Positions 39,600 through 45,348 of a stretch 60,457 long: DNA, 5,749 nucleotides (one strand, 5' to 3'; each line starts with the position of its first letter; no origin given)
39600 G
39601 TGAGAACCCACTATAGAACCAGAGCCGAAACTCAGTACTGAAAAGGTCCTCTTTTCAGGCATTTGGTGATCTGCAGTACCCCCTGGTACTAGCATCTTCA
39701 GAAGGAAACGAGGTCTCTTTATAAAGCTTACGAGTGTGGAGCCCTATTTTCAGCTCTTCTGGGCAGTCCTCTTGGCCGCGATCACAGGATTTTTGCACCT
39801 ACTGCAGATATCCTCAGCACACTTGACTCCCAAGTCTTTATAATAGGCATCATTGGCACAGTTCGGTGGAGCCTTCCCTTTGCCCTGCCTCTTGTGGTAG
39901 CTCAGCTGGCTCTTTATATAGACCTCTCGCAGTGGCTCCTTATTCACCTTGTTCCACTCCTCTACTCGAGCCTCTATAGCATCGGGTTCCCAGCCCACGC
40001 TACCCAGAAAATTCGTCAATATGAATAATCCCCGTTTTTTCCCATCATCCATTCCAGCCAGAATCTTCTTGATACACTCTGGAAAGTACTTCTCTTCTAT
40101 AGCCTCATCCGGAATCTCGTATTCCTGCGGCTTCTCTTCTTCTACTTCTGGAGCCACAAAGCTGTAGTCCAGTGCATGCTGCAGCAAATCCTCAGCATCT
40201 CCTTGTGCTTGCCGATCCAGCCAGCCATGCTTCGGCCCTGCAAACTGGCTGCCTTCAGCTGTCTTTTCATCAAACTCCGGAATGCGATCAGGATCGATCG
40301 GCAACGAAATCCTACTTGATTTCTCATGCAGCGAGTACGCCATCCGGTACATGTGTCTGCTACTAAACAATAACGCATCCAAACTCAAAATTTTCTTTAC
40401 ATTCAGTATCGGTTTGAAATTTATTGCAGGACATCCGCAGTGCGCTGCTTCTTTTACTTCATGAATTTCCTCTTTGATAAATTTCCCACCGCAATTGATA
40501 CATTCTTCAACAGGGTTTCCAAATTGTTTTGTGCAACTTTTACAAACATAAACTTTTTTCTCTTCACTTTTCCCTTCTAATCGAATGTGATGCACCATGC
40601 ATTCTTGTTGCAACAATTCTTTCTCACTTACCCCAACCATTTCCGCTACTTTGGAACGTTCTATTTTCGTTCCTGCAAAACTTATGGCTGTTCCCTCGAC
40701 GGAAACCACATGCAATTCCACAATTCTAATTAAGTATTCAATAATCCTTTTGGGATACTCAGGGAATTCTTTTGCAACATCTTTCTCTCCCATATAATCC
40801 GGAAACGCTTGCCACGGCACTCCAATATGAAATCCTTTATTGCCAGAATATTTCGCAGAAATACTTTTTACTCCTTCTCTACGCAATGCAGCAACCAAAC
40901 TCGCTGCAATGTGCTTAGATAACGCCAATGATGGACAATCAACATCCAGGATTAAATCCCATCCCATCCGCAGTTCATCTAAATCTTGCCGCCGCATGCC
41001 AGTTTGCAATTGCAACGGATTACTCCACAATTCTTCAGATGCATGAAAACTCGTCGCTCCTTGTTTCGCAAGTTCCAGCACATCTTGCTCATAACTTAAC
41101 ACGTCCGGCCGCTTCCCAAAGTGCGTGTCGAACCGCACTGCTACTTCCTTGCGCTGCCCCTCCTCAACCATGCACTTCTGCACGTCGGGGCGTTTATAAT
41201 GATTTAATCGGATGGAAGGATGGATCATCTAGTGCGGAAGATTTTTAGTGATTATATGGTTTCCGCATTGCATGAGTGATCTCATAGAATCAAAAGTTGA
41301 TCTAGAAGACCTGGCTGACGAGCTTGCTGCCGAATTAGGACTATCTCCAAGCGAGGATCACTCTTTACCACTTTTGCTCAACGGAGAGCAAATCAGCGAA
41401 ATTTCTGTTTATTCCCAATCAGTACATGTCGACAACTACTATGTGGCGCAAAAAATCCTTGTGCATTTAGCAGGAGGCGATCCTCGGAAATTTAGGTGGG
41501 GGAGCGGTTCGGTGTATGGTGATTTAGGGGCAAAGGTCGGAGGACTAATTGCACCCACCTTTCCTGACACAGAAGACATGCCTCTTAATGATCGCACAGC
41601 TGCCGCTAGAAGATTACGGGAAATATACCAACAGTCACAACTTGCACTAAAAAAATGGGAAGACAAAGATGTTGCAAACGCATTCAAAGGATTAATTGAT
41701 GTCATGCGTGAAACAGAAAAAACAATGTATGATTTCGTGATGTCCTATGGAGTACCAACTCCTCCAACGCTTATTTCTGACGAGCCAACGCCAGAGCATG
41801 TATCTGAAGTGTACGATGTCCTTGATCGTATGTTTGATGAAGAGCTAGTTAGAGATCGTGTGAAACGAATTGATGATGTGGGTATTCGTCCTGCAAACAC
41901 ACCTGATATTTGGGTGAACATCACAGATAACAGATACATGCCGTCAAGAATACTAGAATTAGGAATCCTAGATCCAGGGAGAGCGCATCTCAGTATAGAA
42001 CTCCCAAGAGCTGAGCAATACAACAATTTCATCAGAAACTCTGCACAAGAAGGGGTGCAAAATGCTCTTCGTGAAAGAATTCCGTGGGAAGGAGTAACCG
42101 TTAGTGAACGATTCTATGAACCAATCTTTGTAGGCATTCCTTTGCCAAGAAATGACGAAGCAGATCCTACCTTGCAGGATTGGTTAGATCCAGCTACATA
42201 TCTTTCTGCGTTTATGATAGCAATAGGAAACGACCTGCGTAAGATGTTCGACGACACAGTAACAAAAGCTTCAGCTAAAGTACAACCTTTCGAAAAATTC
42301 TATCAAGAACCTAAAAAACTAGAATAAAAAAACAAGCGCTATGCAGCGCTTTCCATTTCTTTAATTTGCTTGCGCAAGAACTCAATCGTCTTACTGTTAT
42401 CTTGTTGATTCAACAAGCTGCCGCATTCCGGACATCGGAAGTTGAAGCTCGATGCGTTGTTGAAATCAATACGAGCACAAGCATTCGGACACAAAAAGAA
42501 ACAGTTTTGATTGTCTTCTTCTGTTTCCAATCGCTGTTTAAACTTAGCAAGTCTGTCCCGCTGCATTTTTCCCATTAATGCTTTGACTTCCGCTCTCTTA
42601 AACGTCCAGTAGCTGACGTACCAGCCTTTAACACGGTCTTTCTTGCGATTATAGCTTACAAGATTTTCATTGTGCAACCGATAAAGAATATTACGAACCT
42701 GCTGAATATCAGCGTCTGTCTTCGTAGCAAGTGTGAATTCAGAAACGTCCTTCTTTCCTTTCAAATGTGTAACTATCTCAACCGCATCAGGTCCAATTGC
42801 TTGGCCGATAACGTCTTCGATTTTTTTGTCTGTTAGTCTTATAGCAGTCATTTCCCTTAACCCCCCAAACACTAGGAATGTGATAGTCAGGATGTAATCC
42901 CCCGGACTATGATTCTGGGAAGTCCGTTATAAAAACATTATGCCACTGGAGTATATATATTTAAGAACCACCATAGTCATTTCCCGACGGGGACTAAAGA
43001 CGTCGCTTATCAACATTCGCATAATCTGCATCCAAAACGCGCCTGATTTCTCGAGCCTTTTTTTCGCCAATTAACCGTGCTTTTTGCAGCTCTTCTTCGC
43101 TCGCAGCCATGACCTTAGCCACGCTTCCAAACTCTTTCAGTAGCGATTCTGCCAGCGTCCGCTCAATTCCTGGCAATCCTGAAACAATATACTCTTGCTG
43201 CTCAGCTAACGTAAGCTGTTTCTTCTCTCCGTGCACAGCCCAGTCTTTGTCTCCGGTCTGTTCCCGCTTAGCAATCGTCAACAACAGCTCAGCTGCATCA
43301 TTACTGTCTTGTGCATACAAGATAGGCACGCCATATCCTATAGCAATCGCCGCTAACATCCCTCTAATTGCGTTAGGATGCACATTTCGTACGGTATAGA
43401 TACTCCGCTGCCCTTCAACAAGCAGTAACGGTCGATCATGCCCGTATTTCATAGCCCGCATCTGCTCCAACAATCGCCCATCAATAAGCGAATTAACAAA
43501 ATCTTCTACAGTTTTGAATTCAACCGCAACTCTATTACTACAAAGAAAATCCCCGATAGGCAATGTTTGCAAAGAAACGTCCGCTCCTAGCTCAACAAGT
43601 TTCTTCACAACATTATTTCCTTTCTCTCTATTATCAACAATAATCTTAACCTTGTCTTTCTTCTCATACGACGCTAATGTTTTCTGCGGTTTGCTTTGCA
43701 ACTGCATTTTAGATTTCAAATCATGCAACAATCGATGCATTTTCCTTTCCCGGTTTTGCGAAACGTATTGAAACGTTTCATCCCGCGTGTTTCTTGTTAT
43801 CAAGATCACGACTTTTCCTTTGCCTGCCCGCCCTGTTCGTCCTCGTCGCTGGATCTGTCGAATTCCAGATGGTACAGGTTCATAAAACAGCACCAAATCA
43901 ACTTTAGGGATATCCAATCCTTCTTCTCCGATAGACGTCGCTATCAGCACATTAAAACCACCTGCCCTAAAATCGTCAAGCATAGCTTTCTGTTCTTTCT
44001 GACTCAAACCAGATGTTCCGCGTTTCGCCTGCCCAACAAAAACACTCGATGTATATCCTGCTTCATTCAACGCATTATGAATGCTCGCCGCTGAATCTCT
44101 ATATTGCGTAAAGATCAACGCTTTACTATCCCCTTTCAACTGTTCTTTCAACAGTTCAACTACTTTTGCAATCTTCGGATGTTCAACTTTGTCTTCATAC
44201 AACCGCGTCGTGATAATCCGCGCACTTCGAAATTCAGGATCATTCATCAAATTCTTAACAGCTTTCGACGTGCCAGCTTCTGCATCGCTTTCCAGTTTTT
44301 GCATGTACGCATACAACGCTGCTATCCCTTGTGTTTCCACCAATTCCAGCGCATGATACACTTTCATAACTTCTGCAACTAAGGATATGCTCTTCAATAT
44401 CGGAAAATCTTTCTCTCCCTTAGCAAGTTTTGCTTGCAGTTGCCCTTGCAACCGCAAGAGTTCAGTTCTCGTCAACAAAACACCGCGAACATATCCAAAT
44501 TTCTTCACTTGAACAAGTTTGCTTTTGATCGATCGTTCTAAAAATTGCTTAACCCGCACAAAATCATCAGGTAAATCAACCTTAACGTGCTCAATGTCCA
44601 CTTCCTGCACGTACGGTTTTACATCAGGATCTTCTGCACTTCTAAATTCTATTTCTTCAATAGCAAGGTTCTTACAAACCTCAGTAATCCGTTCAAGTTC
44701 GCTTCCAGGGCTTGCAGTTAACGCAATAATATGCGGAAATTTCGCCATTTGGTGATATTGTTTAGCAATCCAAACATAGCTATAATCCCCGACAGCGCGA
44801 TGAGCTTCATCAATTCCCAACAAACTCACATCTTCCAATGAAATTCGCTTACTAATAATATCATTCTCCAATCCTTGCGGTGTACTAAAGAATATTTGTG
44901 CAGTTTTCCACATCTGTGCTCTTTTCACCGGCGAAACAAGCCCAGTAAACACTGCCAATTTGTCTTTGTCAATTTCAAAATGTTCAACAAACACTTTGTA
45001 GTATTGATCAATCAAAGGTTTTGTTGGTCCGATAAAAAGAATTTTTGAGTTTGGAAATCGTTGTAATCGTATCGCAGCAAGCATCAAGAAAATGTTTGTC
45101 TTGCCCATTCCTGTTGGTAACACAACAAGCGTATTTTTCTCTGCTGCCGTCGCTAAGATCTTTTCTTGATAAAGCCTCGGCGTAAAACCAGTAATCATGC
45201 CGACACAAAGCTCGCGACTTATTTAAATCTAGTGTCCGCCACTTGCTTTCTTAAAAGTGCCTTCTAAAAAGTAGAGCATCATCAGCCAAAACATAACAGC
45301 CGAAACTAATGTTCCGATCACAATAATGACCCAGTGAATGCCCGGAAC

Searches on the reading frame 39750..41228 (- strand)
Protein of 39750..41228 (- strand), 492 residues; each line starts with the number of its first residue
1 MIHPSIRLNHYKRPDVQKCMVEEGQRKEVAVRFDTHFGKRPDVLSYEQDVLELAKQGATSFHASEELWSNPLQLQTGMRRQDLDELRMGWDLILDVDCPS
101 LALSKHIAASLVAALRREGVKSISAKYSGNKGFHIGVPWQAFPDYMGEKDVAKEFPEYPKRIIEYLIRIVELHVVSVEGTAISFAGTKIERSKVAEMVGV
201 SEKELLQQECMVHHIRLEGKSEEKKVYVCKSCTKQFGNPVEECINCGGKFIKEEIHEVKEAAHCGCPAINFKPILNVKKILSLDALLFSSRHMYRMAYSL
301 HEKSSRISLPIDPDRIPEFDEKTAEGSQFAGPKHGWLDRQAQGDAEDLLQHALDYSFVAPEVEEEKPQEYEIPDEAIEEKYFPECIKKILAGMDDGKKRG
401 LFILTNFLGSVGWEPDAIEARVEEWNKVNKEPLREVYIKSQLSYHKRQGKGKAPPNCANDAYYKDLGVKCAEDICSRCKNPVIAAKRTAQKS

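Call 12: search_protein_families(library=pfam, proteins=[window:39750-41228:-])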
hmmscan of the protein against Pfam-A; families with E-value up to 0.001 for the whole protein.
window:39750-41228:- (492 aa): 2 families
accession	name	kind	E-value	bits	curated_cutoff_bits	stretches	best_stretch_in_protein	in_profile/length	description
PF04104.19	DNA_primase_lrg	-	0.0001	22.2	22.4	1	347-458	73-189/266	Eukaryotic and archaeal DNA primase, large subunit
PF21686.3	LigD_Prim-Pol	-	0.00082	19.5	27.4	0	46-155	72-168/254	LigD, primase-polymerase domain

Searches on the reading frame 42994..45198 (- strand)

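Call 12: search_protein_families(library=pfam, proteins=[window:42994-45198:-])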
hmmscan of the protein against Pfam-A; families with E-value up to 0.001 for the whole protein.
window:42994-45198:- (734 aa): 8 families
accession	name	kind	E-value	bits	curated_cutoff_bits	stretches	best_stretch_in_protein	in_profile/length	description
PF02732.21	ERCC4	-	4.7e-28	98.3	24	1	521-640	1-138/140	ERCC4 domain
PF00270.35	DEAD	-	4.2e-23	82.3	26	1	10-170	3-166/167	DEAD/DEAH box helicase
PF00271.37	Helicase_C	-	9.1e-23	81.1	23.5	1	342-459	2-110/110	Helicase conserved C-terminal domain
PF21210.2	RNA_helicase_helical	-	3.4e-21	75.8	27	1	226-326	6-106/108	Putative ATP-dependent RNA helicase, helical bundle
PF04851.21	ResIII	-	9.2e-19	68.4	22.5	1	6-164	3-162/164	Type III restriction enzyme, res subunit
PF12826.13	HHH_2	-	5.7e-07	30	27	1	674-722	7-55/64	Helix-hairpin-helix motif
PF14520.12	HHH_5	-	2.1e-06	28.6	27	1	674-720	6-53/57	Helix-hairpin-helix domain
PF18766.7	SWI2_SNF2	-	4.7e-05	23.6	26.7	1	19-188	17-179/221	SWI2/SNF2 ATPase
